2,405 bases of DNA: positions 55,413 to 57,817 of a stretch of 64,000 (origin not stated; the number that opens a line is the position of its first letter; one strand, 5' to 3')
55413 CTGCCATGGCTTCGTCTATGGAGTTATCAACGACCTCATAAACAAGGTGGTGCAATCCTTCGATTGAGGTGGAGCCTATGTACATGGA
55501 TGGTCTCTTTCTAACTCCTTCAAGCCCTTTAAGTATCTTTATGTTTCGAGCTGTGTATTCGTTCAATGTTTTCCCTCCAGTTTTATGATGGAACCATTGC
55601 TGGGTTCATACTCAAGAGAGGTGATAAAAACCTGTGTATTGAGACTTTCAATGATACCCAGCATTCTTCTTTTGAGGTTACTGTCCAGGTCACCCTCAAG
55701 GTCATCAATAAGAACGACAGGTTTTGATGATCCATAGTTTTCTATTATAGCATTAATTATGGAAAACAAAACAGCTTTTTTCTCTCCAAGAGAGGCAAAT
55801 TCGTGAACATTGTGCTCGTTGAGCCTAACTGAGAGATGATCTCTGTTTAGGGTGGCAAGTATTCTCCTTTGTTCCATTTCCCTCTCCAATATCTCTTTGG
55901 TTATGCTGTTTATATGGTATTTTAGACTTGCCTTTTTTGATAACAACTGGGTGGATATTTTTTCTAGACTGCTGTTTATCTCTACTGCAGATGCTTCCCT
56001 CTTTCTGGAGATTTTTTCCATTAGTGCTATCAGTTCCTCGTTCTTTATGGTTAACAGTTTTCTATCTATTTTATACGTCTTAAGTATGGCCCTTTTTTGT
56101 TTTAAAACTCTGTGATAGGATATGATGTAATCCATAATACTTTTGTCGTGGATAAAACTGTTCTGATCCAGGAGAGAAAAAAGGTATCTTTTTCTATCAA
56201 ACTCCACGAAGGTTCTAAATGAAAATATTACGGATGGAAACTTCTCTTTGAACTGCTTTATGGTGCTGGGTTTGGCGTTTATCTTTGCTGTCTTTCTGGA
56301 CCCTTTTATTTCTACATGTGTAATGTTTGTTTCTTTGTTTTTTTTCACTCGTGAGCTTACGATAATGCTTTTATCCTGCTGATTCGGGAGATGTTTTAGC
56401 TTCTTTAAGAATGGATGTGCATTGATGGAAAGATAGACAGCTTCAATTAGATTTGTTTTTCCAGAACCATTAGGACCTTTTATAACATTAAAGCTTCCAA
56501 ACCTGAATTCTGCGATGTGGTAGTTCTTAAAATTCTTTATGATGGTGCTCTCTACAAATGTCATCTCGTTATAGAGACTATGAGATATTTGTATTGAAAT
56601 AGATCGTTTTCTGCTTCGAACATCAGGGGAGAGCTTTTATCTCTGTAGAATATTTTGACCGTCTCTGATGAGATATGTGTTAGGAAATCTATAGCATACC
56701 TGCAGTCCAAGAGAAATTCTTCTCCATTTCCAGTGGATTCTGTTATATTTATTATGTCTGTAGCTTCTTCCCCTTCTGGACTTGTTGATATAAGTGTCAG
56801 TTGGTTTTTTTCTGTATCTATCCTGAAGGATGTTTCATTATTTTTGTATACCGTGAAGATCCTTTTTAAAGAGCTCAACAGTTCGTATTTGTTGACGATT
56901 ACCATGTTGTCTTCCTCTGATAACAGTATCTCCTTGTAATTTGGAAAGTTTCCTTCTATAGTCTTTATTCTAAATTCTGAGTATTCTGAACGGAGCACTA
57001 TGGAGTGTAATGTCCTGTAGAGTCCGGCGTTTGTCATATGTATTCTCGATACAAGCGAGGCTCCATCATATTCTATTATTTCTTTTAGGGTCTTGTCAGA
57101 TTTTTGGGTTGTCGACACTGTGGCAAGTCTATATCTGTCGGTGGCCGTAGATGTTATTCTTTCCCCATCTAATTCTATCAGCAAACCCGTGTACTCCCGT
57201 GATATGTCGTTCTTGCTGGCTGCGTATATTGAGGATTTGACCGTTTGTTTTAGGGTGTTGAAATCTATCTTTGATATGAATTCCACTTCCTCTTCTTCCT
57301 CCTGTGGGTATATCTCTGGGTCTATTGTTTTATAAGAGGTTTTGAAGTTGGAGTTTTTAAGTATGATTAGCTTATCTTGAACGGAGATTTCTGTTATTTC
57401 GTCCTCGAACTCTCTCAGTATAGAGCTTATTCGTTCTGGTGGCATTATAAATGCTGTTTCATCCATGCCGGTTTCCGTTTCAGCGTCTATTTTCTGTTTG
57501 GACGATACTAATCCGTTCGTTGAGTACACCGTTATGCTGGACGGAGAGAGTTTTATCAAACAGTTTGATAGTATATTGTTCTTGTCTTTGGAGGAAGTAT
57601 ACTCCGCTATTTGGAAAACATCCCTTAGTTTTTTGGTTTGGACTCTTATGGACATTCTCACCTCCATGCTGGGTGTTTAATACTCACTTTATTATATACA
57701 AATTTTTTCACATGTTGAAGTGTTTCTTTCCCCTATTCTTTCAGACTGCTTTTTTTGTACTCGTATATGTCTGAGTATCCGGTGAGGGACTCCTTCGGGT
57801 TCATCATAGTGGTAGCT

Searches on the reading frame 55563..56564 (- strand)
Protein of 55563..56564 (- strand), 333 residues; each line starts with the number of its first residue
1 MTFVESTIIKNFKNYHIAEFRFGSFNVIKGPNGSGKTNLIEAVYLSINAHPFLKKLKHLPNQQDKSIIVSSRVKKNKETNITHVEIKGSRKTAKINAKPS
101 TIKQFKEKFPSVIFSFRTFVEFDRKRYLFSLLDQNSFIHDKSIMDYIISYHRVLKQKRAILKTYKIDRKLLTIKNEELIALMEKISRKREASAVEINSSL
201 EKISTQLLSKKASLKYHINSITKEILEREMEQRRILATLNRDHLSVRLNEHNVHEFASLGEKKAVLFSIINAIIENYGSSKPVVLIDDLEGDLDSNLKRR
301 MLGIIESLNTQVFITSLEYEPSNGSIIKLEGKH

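Call 94: search_protein_families(library=pfam, proteins=[window:55563-56564:-], max_evalue=0.001)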
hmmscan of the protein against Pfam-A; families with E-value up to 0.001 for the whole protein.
window:55563-56564:- (333 aa): 3 families
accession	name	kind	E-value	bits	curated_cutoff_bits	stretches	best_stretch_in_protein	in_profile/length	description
PF02463.25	SMC_N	-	3.7e-16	59.7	40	1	4-319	2-199/220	RecF/RecN/SMC N terminal domain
PF13304.12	AAA_21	-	6e-09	36.8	27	1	25-316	1-297/304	AAA domain, putative AbiEii toxin, Type IV TA system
PF13476.12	AAA_23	-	2e-05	25.8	27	1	9-229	4-197/201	AAA domain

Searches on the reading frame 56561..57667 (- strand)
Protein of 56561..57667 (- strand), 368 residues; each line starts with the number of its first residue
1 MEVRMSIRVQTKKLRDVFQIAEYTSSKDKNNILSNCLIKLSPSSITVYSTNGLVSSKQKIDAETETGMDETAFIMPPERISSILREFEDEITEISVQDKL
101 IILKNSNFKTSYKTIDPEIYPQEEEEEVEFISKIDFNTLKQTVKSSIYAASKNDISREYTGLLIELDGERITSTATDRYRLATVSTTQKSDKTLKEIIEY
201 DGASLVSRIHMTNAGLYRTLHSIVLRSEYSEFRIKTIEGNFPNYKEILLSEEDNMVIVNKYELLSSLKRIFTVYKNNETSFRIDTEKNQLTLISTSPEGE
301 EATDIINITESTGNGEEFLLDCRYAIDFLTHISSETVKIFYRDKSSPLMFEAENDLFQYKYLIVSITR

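Call 21: list_cluster_members(proteins=[P0001, window:56561-57667:-, window:53212-55566:-])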
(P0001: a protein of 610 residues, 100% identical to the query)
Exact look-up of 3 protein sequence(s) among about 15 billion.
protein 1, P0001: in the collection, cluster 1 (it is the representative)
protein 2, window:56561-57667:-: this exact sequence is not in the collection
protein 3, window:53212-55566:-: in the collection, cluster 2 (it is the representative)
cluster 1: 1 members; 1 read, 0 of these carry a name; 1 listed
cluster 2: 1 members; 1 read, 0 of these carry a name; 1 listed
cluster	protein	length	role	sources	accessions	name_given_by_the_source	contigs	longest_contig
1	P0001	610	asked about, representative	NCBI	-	-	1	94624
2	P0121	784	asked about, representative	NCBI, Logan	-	-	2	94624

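Call 36: find_homologous_proteins(query=window:56561-57667:-, max_evalue=1e-30)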
Query window:56561-57667:- (368 aa): 3 proteins with E <= 1e-30 among 2635 candidates.
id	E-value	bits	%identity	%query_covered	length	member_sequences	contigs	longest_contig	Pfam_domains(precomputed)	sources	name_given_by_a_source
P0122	2.1e-225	765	100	99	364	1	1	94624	PF00712.25,PF02768.21,PF02767.22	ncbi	-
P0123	1.5e-70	256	40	99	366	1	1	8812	PF00712.25,PF02768.21,PF02767.22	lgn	-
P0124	1.4e-66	243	39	98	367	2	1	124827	PF00712.25,PF02768.21,PF02767.22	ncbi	-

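Call 37: find_encoding_contigs(protein=P0124, flank=10000, max_places=2)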
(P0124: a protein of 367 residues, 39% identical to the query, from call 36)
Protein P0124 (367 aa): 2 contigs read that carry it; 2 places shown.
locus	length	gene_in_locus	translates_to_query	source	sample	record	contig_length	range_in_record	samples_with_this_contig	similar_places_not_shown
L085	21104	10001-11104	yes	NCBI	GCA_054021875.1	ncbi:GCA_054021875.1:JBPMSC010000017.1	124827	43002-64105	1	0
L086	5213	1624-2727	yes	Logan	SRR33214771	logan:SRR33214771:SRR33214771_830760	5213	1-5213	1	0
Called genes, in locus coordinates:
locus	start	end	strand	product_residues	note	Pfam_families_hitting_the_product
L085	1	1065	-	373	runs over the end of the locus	PF00374:NiFeSe_Hases (faint), PF00346:Complex1_49kDa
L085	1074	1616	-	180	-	PF00329:Complex1_30kDa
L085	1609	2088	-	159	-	PF01058:Oxidored_q6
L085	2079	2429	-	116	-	PF00507:Oxidored_q4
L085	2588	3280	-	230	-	PF01479:S4 (weak), PF00849:PseudoU_synth_2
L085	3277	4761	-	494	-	PF03979:Sigma70_r1_1, PF00140:Sigma70_r1_2, PF04542:Sigma70_r2, PF04539:Sigma70_r3, PF04545:Sigma70_r4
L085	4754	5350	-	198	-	PF12804:NTP_transf_3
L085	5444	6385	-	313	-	PF01207:Dus, PF00977:His_biosynth (weak)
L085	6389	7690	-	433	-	PF07498:Rho_N, PF07497:Rho_RNA_bind, PF00006:ATP-synt_ab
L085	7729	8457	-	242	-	PF00882:Zn_dep_PLPC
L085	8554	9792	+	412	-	PF00308:Bac_DnaA, PF01695:IstB_IS21, PF00004:AAA (weak), PF08299:Bac_DnaA_C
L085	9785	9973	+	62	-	-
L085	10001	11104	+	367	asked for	PF00712:DNA_pol3_beta (weak), PF02767:DNA_pol3_beta_2, PF02768:DNA_pol3_beta_3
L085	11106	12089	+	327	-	PF02463:SMC_N, PF13175:AAA_15, PF13476:AAA_23 (weak)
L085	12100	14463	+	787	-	PF02518:HATPase_c, PF00204:DNA_gyraseB, PF01751:Toprim, PF00986:DNA_gyraseB_C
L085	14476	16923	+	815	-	PF00521:DNA_topoisoIV, PF03989:DNA_gyraseA_C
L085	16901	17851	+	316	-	PF00348:polyprenyl_synt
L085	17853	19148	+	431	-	PF05201:GlutR_N, PF02423:OCD_Mu_crystall (weak), PF01488:Shikimate_DH, PF13241:NAD_binding_7 (faint), PF00745:GlutR_dimer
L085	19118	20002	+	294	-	PF01379:Porphobil_deam, PF03900:Porphobil_deamC (faint)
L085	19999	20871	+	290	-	PF02602:HEM4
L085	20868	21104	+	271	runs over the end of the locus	PF00456:Transketolase_N, PF13292:DXP_synthase_N, PF00676:E1_dh (weak), PF02775:TPP_enzyme_C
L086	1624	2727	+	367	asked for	PF00712:DNA_pol3_beta (weak), PF02767:DNA_pol3_beta_2, PF02768:DNA_pol3_beta_3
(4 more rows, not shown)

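Call 38: find_encoding_contigs(protein=P0123, flank=10000, max_places=2)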
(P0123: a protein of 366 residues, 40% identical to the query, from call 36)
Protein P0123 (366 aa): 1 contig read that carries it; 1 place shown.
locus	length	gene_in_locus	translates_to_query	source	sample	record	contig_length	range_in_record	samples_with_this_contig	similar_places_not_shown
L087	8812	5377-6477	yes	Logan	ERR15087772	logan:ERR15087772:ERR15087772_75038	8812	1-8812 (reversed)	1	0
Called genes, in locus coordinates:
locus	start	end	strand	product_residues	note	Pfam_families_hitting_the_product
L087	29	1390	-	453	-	PF01571:GCV_T (faint), PF10396:TrmE_N, PF00350:Dynamin_N (faint), PF12631:MnmE_helical, PF01926:MMR_HSR1, PF02421:FeoB_N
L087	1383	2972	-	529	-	PF14849:YidC_periplas, PF02096:60KD_IMP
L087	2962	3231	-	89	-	PF01809:YidD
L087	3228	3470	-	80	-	PF00825:Ribonuclease_P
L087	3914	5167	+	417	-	PF00308:Bac_DnaA, PF01695:IstB_IS21 (weak), PF22688:Hda_lid (faint), PF08299:Bac_DnaA_C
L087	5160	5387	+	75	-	-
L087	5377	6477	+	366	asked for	PF00712:DNA_pol3_beta, PF02767:DNA_pol3_beta_2, PF02768:DNA_pol3_beta_3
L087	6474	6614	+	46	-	-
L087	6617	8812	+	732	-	?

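Call 39: find_encoding_contigs(protein=P0122, flank=10000, max_places=2)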
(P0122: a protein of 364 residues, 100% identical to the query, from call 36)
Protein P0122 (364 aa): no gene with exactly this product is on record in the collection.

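Call 94: search_protein_families(library=pfam, proteins=[window:56561-57667:-], max_evalue=0.001)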
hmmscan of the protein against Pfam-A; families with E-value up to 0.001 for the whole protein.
window:56561-57667:- (368 aa): 3 families
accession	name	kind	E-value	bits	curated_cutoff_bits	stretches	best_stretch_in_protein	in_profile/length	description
PF02767.21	DNA_pol3_beta_2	-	5.3e-13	49.7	27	1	134-243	2-116/116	DNA polymerase III beta subunit, central domain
PF00712.24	DNA_pol3_beta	-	2.3e-11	44.3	24.4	1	5-121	1-117/120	DNA polymerase III beta subunit, N-terminal domain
PF02768.20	DNA_pol3_beta_3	-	8.4e-10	38.9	27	1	247-355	3-110/121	DNA polymerase III beta subunit, C-terminal domain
